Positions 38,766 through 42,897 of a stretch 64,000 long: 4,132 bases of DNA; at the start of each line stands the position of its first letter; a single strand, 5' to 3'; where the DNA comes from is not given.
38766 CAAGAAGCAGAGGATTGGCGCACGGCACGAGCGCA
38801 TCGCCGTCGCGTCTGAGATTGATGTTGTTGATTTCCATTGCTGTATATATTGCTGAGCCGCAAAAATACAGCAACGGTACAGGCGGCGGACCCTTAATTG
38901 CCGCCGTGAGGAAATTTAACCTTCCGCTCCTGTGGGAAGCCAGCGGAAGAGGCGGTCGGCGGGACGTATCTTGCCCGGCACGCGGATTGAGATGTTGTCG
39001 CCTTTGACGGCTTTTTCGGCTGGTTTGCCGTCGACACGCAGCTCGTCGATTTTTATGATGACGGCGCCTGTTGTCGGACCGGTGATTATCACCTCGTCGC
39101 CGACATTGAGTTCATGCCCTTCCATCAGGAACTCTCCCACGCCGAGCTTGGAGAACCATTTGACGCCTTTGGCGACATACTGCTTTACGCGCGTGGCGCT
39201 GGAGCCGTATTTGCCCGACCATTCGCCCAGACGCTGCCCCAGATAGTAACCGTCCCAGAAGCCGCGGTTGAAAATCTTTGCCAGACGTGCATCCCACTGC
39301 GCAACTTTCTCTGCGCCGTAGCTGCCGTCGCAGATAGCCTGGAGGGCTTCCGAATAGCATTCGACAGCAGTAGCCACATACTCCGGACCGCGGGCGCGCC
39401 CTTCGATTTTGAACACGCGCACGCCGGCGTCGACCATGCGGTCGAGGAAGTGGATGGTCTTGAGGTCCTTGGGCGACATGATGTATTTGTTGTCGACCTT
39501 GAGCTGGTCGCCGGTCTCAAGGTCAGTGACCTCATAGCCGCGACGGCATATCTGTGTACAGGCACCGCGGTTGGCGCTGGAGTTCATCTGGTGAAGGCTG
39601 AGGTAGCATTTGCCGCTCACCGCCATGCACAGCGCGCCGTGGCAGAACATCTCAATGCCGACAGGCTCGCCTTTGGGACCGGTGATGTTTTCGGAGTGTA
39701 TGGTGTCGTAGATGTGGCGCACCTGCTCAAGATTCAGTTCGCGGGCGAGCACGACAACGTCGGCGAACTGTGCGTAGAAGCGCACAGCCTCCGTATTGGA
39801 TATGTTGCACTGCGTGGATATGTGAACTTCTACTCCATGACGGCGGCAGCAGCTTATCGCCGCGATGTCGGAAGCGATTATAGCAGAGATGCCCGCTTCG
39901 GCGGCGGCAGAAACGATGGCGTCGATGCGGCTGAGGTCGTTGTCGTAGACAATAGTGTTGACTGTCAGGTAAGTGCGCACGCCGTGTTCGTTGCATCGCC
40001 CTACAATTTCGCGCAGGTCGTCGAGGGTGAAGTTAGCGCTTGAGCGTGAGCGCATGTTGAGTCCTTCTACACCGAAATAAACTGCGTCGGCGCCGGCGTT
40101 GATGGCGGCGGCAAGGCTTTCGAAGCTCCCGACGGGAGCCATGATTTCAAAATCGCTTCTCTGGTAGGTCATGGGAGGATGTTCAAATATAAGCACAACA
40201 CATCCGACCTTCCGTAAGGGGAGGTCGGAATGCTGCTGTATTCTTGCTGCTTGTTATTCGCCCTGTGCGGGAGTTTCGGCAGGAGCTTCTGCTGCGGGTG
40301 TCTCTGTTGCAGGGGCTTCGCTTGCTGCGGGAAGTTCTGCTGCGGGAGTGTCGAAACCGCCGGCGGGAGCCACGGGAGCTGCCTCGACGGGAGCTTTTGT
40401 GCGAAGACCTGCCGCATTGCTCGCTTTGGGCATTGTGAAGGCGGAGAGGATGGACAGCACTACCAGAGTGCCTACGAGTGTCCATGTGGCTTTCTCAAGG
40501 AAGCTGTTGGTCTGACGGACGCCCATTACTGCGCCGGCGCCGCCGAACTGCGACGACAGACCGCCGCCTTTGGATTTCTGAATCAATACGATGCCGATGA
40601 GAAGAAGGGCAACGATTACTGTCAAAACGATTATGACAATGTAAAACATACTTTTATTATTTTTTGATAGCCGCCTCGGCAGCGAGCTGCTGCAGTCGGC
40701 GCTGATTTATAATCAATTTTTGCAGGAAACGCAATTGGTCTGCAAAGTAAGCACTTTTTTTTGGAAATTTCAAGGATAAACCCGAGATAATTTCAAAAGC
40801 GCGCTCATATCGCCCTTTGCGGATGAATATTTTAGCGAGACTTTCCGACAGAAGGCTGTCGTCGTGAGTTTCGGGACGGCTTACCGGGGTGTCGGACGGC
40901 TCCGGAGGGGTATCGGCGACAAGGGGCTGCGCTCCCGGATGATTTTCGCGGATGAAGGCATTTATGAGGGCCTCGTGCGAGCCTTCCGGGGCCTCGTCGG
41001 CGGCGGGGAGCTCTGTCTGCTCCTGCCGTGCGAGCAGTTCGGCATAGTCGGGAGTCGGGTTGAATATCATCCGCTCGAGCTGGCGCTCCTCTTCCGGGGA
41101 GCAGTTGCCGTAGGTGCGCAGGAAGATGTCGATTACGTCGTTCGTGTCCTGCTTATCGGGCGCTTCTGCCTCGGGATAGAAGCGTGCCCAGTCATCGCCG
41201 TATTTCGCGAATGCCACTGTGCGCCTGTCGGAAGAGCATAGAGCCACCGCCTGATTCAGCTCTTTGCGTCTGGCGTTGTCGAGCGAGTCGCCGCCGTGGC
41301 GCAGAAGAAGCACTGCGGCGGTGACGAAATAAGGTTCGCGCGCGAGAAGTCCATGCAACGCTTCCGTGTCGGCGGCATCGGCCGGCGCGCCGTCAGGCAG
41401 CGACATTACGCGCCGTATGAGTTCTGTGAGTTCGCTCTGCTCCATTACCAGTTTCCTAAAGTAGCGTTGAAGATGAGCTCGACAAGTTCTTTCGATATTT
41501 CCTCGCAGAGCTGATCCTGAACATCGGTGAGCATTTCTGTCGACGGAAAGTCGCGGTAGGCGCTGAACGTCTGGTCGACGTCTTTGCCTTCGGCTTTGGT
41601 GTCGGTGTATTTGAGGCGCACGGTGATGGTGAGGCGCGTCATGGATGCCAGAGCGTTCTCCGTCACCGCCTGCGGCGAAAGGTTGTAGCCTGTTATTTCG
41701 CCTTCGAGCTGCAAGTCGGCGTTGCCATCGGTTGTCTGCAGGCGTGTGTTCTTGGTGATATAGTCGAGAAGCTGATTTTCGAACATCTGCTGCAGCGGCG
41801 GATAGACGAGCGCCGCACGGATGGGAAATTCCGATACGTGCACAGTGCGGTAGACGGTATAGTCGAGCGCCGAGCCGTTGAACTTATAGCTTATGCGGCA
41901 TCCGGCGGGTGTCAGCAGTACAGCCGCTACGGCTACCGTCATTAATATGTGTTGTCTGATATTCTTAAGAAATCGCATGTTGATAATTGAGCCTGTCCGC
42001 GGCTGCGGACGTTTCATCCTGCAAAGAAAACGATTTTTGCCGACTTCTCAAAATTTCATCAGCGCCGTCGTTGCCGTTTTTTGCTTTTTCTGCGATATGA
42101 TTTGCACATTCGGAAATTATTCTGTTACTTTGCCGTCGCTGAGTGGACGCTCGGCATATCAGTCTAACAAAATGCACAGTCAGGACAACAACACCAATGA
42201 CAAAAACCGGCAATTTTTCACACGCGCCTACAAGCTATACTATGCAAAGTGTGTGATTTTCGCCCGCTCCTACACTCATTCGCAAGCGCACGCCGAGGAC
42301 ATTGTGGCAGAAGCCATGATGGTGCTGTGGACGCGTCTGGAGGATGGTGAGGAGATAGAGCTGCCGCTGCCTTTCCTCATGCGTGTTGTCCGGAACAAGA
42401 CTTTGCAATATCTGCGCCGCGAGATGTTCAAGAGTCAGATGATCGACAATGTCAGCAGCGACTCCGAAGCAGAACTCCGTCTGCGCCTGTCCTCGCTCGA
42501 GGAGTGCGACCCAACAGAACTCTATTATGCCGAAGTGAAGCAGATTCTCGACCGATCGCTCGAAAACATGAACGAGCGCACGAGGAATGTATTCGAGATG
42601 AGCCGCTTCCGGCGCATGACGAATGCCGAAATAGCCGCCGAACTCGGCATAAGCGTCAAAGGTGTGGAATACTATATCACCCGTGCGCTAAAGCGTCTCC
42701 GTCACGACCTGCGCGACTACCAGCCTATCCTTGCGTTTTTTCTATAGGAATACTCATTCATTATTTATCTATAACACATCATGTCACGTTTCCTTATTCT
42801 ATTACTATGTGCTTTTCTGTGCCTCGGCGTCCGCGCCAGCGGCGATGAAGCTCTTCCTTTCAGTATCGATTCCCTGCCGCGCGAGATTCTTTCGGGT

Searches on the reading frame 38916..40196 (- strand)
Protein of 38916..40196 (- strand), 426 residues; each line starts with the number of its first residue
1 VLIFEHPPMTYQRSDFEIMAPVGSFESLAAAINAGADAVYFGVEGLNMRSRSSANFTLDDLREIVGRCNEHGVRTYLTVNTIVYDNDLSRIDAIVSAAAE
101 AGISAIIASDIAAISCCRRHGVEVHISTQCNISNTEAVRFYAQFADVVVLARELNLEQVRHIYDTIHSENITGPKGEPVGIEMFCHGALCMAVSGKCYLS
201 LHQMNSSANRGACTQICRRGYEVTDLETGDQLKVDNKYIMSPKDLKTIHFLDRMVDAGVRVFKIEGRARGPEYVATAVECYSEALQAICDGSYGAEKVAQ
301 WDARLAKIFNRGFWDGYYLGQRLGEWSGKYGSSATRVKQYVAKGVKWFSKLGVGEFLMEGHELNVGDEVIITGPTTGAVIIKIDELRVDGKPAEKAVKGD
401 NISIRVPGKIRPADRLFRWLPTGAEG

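Call 47: search_protein_families(library=pfam, proteins=[window:38916-40196:-], max_evalue=0.001)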
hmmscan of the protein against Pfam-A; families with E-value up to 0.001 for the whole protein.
window:38916-40196:- (426 aa): 1 family
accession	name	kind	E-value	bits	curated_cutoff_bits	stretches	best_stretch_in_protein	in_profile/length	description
PF01136.24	Peptidase_U32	-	1.1e-64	218.4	22.4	1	90-321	3-230/233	Peptidase family U32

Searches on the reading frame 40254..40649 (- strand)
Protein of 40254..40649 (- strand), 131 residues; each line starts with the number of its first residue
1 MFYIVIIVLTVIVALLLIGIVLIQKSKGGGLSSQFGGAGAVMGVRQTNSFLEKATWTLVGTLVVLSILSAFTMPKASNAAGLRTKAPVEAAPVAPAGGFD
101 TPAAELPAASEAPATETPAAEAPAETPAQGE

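Call 46: search_protein_families(library=pfam, proteins=[window:40254-40649:-], max_evalue=0.001)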
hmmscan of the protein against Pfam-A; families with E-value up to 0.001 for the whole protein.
window:40254-40649:- (131 aa): 1 family
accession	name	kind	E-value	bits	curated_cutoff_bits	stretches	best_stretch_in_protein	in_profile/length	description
PF03840.19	SecG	-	4.7e-18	65.5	29.2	1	5-71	1-69/70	Preprotein translocase SecG subunit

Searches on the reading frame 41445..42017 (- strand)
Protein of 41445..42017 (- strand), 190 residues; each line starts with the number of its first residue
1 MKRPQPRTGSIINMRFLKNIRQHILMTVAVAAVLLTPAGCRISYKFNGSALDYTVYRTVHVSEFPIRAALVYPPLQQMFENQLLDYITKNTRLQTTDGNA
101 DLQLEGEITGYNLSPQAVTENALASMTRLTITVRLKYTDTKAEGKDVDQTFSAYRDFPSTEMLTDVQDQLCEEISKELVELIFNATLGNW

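Call 46: search_protein_families(library=pfam, proteins=[window:41445-42017:-], max_evalue=0.001)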
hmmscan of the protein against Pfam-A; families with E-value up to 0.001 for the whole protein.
window:41445-42017:- (190 aa): 1 family
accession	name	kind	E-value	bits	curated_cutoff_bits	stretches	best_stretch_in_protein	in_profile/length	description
PF04390.17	LptE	-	1e-19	71.8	23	1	56-185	1-117/118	Lipopolysaccharide-assembly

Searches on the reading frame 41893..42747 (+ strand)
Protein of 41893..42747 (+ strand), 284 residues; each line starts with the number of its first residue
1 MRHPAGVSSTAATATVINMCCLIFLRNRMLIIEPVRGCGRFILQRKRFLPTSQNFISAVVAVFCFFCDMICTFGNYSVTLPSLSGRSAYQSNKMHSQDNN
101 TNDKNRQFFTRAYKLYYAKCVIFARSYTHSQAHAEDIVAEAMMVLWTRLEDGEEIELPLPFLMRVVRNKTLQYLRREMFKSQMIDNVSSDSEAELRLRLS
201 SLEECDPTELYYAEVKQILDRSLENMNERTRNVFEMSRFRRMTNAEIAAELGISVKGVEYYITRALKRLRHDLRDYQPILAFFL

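Call 46: search_protein_families(library=pfam, proteins=[window:41893-42747:+], max_evalue=0.001)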
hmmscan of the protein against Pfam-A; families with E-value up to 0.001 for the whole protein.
window:41893-42747:+ (284 aa): 5 families
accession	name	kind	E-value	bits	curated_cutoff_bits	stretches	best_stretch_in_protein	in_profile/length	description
PF08281.18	Sigma70_r4_2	-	1.7e-14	53.6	25.7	1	217-269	2-54/54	Sigma-70, region 4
PF04545.22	Sigma70_r4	-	4.2e-09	36.2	24.1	1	223-271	2-50/50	Sigma-70, region 4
PF04542.20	Sigma70_r2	-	4.5e-09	36.4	24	1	116-177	5-68/71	Sigma-70 region 2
PF00196.25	GerE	-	6.3e-05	23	23.5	1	242-270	18-46/57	Bacterial regulatory proteins, luxR family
PF13412.12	HTH_24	-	0.00084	19.3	21.9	0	240-265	16-41/48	Winged helix-turn-helix DNA-binding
